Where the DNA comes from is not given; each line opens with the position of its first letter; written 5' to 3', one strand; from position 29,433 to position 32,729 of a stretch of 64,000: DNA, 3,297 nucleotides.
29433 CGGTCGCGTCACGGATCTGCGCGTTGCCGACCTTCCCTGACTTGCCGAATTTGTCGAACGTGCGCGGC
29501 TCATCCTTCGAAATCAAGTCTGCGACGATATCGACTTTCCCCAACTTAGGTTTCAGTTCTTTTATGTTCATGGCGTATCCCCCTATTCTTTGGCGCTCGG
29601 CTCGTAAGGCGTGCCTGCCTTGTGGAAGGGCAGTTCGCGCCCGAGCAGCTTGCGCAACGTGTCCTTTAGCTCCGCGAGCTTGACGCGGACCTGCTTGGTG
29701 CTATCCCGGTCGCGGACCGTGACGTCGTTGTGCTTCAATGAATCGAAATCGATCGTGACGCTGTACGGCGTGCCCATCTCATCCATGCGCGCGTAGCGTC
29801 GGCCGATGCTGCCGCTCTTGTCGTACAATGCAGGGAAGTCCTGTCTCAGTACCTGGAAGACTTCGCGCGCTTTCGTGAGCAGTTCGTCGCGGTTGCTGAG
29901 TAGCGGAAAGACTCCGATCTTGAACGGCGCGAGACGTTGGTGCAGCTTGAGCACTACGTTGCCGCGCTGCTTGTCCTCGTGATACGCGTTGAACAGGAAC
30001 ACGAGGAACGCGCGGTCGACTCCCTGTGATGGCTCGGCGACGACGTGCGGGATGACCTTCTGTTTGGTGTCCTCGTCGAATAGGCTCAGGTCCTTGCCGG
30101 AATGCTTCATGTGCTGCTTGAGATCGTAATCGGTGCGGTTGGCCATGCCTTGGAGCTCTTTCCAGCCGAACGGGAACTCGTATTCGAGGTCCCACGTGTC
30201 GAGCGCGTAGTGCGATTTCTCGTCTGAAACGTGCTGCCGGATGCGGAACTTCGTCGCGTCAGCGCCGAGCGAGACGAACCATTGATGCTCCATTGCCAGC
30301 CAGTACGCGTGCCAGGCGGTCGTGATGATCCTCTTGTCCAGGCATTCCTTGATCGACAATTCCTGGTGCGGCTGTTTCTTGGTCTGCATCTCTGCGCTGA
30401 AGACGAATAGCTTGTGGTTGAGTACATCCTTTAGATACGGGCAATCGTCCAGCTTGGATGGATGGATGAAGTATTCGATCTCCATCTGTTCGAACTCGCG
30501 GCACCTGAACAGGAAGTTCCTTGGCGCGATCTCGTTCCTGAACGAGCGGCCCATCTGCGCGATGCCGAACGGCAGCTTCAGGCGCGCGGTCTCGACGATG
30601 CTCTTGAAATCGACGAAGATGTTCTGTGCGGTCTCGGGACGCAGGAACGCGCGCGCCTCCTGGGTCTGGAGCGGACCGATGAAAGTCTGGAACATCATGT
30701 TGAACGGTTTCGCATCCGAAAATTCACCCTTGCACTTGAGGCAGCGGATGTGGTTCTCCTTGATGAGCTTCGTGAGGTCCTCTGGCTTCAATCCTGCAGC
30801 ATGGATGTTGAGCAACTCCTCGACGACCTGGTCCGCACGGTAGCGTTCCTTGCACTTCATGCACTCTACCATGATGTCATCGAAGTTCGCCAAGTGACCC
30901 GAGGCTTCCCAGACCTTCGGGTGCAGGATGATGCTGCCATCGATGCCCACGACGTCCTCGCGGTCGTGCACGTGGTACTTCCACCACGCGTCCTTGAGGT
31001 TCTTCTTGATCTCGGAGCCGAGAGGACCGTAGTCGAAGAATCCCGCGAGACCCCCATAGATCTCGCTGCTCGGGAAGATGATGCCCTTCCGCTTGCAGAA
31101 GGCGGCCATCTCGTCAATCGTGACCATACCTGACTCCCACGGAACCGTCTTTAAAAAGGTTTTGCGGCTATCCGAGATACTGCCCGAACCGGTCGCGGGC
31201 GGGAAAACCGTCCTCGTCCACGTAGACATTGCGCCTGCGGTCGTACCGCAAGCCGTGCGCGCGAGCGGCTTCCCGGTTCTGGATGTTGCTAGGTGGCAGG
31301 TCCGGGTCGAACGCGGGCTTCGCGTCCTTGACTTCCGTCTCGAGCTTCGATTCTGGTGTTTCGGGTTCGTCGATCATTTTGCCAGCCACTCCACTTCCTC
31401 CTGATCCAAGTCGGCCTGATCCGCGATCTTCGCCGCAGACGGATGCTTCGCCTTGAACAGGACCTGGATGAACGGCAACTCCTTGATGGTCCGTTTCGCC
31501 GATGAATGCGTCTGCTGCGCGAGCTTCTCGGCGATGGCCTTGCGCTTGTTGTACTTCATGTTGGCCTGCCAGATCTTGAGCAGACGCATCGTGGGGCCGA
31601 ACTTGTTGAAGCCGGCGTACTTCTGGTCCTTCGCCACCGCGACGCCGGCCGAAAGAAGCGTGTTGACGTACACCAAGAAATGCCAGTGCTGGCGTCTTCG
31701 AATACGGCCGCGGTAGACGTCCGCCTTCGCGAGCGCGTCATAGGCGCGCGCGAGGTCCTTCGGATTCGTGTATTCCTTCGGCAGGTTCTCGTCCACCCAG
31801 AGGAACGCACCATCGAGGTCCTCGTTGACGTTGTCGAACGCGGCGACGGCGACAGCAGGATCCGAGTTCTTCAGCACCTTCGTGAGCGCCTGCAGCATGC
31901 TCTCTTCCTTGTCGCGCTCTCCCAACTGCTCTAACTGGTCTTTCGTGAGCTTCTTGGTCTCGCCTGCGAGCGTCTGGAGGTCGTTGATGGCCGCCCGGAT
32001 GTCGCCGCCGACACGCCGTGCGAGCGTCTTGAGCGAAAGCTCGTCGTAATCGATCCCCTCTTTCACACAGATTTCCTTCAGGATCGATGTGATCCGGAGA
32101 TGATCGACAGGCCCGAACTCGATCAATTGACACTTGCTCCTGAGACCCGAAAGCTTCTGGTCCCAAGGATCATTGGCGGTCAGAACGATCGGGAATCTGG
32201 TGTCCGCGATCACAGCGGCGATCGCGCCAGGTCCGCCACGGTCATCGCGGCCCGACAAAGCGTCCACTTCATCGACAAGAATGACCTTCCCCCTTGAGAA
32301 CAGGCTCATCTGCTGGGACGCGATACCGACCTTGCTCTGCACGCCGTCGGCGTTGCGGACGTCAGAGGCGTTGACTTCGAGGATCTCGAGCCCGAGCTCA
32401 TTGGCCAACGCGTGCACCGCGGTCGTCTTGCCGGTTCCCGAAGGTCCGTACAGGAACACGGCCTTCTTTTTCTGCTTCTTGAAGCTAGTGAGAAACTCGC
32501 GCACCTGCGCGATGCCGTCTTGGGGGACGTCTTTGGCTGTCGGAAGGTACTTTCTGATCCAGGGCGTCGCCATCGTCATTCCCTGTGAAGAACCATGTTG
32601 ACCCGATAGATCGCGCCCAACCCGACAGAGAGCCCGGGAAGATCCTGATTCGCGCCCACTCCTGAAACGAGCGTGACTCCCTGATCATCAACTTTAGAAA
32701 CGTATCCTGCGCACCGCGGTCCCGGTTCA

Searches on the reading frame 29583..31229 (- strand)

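Call 16: search_protein_families(library=pfam, proteins=[window:29583-31229:-], max_evalue=0.001)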
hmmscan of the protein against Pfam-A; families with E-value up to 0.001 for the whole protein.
window:29583-31229:- (548 aa): 2 families
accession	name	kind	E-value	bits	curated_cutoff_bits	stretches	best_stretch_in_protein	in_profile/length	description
PF03129.25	HGTP_anticodon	-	7.3e-20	71.4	21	1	438-527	2-93/94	Anticodon binding domain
PF00587.30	tRNA-synt_2b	-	7.4e-07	29.8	29.3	1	191-263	8-79/179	tRNA synthetase class II core domain (G, H, P, S and T)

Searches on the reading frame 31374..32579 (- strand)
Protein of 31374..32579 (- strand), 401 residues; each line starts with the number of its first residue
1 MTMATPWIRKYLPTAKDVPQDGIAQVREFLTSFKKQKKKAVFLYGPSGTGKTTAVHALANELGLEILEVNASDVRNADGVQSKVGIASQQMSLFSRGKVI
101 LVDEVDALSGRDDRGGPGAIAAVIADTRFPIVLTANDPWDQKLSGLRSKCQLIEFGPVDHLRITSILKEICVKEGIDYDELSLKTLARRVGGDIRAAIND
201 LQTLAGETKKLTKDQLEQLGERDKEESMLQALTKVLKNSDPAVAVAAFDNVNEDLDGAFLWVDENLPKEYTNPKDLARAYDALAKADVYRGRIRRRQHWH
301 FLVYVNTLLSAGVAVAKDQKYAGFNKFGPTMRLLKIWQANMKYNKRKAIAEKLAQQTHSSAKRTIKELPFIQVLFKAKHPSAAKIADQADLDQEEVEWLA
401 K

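Call 16: search_protein_families(library=pfam, proteins=[window:31374-32579:-], max_evalue=0.001)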
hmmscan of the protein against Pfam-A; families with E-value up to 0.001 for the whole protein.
window:31374-32579:- (401 aa): 18 families
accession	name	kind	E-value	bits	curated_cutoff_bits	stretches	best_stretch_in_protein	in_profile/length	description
PF00004.35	AAA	-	6.6e-16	59.4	21.2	1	41-114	1-82/131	ATPase family associated with various cellular activities (AAA)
PF25361.1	AAA_lid_RFC1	-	1.1e-07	31.7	34.9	1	163-216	4-57/59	RFC1-like, AAA+ ATPase lid domain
PF03215.21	Rad17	-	2.2e-07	31.5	23.8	1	5-79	7-87/186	Rad17 P-loop domain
PF13191.12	AAA_16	-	1.6e-06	29.2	32.6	1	23-64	9-50/167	AAA ATPase domain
PF13401.12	AAA_22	-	2.3e-06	28.4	27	1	37-75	4-45/130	AAA domain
PF21960.2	RCF1-5-like_lid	-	3.5e-06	27.3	27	1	165-205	1-42/43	RCF1/5-like, AAA+ ATPase lid domain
PF13173.12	AAA_14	-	3.6e-05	24.2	27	1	38-108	2-74/129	AAA domain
PF13604.12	AAA_30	-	0.00011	22.4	27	1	31-109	11-101/191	AAA domain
PF00005.33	ABC_tran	-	0.00019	22.5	25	1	32-98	5-75/137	ABC transporter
PF00910.28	RNA_helicase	-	0.00024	22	21.5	1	41-108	1-61/105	RNA helicase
PF05496.18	RuvB_N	-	0.00028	21.1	27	1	35-109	30-97/159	Holliday junction DNA helicase RuvB P-loop domain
PF01695.23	IstB_IS21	-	0.00032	20.7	24.1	1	26-139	80-196/238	IstB-like ATP binding protein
PF05673.19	DUF815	-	0.00032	20.4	23.8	1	34-94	49-112/249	Protein of unknown function (DUF815)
PF13671.12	AAA_33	-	0.00036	21.3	27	0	41-71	2-32/143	AAA domain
PF07728.20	AAA_5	-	0.00063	20.2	22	0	41-107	2-77/139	AAA domain (dynein-related subfamily)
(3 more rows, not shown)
